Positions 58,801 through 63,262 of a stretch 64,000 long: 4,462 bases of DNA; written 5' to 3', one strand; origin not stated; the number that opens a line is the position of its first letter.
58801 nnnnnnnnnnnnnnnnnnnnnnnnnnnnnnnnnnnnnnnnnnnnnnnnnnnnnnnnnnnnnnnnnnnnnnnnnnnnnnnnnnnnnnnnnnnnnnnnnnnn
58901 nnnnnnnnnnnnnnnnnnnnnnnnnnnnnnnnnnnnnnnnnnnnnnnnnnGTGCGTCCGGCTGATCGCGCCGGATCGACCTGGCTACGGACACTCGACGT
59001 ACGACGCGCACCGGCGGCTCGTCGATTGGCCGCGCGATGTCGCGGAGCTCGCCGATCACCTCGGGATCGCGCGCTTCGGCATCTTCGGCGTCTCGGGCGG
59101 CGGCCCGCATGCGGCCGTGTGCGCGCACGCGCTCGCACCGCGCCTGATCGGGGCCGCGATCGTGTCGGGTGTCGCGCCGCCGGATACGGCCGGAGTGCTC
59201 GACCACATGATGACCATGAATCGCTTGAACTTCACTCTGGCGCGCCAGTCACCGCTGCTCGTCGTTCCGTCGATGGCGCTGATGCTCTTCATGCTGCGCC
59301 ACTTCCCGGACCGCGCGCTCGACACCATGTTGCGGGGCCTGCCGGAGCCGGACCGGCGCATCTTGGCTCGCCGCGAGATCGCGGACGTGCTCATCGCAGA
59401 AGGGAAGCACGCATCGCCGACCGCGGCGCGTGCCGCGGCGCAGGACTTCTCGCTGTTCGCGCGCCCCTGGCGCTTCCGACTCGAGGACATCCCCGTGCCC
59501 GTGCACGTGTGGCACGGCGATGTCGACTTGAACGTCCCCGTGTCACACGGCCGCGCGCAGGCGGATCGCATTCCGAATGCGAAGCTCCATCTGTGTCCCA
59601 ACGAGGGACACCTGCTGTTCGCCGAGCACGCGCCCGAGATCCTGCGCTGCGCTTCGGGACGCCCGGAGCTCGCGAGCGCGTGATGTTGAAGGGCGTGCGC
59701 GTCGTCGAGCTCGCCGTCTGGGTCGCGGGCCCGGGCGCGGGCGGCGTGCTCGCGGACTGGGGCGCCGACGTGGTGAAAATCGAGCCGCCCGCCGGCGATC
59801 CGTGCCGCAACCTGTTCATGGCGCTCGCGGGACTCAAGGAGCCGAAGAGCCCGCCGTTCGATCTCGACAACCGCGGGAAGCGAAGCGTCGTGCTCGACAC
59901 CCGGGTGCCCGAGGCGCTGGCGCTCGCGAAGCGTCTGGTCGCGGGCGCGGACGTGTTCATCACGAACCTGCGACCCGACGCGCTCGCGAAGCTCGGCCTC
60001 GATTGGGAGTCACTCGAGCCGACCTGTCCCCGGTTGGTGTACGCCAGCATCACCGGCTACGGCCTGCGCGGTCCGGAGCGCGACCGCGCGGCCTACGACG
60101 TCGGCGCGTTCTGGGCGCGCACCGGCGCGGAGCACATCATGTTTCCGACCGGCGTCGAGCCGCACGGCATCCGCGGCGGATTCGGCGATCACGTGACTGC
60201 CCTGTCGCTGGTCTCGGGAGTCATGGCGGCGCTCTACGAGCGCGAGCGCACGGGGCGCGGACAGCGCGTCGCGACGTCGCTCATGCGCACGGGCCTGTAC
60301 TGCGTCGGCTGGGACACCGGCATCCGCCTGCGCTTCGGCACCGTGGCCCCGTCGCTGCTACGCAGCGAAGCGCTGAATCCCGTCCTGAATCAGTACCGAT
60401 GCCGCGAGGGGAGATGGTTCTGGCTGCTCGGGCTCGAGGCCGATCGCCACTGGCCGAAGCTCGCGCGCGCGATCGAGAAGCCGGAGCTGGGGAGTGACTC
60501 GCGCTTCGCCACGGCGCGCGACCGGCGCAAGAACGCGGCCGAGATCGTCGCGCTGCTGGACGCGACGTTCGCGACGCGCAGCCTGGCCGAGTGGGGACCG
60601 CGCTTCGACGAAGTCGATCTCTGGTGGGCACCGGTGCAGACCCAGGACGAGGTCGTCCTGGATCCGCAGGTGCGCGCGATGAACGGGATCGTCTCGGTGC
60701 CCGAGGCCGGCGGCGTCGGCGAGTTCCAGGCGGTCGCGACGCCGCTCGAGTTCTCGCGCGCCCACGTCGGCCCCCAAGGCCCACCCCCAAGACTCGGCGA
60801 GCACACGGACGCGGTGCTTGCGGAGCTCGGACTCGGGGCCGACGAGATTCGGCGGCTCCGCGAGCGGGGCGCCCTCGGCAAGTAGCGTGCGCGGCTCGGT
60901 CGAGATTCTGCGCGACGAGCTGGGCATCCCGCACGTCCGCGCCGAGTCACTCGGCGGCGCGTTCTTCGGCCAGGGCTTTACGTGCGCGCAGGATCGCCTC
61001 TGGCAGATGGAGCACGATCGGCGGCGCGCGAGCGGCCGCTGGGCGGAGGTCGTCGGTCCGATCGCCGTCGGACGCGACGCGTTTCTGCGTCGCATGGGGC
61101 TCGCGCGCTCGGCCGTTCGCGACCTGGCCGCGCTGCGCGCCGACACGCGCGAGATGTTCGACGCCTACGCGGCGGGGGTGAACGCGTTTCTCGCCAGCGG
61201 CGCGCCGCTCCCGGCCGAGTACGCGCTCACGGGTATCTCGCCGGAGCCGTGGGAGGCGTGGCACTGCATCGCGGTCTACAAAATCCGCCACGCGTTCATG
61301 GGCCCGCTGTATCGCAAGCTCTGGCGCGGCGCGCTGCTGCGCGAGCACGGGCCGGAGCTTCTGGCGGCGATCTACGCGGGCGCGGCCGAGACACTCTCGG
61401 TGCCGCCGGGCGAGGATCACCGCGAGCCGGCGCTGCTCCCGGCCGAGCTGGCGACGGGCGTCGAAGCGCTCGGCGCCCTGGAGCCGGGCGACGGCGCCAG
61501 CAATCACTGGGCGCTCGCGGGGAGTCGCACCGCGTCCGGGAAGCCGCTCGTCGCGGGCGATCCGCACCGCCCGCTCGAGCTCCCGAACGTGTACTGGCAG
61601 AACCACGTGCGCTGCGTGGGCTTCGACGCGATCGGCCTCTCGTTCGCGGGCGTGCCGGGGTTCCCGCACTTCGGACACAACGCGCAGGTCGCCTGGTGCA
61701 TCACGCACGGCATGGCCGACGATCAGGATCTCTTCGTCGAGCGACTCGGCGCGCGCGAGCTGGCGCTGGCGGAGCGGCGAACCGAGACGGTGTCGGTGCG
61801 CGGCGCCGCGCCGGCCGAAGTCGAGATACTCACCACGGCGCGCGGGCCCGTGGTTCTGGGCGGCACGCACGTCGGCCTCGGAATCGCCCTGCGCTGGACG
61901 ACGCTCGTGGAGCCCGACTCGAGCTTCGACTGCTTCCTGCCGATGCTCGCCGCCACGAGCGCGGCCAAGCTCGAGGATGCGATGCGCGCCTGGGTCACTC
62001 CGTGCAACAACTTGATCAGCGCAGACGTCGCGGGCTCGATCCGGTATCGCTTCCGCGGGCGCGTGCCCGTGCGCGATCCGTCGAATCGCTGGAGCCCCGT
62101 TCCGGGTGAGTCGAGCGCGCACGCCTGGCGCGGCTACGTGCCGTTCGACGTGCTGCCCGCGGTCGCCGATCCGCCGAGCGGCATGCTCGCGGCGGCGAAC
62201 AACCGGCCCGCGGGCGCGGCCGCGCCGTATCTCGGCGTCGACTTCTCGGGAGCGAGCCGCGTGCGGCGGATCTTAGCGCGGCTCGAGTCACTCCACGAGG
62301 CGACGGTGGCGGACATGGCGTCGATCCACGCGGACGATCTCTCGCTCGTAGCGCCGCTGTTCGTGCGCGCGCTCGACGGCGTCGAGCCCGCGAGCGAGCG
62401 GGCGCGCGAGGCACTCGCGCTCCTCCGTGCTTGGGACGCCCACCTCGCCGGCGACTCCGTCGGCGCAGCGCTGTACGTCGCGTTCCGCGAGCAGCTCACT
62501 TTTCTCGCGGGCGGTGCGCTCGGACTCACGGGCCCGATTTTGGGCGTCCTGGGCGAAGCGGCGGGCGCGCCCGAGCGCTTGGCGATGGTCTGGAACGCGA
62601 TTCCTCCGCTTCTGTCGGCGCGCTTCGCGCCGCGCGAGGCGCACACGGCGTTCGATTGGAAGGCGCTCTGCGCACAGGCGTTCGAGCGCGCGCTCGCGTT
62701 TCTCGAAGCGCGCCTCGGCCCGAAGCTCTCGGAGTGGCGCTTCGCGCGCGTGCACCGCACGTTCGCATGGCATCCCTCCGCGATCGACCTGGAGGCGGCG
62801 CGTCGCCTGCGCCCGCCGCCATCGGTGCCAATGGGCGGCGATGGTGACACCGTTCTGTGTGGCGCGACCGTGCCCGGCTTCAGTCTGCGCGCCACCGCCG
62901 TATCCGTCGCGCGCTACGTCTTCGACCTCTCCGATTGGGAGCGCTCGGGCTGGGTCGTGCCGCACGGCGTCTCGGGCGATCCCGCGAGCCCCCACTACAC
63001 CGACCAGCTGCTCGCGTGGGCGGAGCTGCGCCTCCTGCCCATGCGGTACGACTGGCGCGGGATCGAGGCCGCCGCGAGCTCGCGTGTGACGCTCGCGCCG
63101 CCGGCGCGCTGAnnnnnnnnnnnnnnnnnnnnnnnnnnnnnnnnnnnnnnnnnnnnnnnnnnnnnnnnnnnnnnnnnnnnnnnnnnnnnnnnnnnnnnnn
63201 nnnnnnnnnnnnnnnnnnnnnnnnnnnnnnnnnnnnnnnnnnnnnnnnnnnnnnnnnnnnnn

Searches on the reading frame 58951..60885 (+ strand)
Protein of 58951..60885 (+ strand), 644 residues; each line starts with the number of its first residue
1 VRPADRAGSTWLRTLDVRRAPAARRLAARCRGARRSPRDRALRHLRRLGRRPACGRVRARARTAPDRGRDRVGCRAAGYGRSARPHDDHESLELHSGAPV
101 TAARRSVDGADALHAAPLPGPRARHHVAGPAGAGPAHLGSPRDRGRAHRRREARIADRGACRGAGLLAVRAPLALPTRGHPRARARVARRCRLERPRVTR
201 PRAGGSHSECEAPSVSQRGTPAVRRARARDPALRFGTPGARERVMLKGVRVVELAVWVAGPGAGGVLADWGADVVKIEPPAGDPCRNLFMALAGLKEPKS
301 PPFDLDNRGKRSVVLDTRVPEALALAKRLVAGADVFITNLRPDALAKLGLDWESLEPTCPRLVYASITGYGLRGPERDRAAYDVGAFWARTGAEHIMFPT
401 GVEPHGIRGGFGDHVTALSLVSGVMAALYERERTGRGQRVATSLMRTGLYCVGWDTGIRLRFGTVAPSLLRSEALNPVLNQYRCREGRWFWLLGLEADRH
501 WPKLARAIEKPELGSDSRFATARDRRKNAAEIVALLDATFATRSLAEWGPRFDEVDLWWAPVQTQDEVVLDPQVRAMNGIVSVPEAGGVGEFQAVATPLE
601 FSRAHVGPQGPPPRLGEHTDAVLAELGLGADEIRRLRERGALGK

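Call 81: search_protein_families(library=pfam, proteins=[window:58951-60885:+], max_evalue=0.00001)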
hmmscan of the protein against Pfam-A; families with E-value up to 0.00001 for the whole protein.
window:58951-60885:+ (644 aa): 1 family
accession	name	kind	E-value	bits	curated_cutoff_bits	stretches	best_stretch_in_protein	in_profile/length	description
PF02515.22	CoA_transf_3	-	1.1e-101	341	23.3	1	246-619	1-366/366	CoA-transferase family III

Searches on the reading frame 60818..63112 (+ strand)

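Call 81: search_protein_families(library=pfam, proteins=[window:60818-63112:+], max_evalue=0.00001)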
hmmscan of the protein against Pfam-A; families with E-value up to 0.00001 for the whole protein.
window:60818-63112:+ (764 aa): 1 family
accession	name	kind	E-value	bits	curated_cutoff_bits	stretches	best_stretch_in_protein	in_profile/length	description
PF01804.23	Penicil_amidase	-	1.8e-178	596.1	21.3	1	27-750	1-674/675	Penicillin amidase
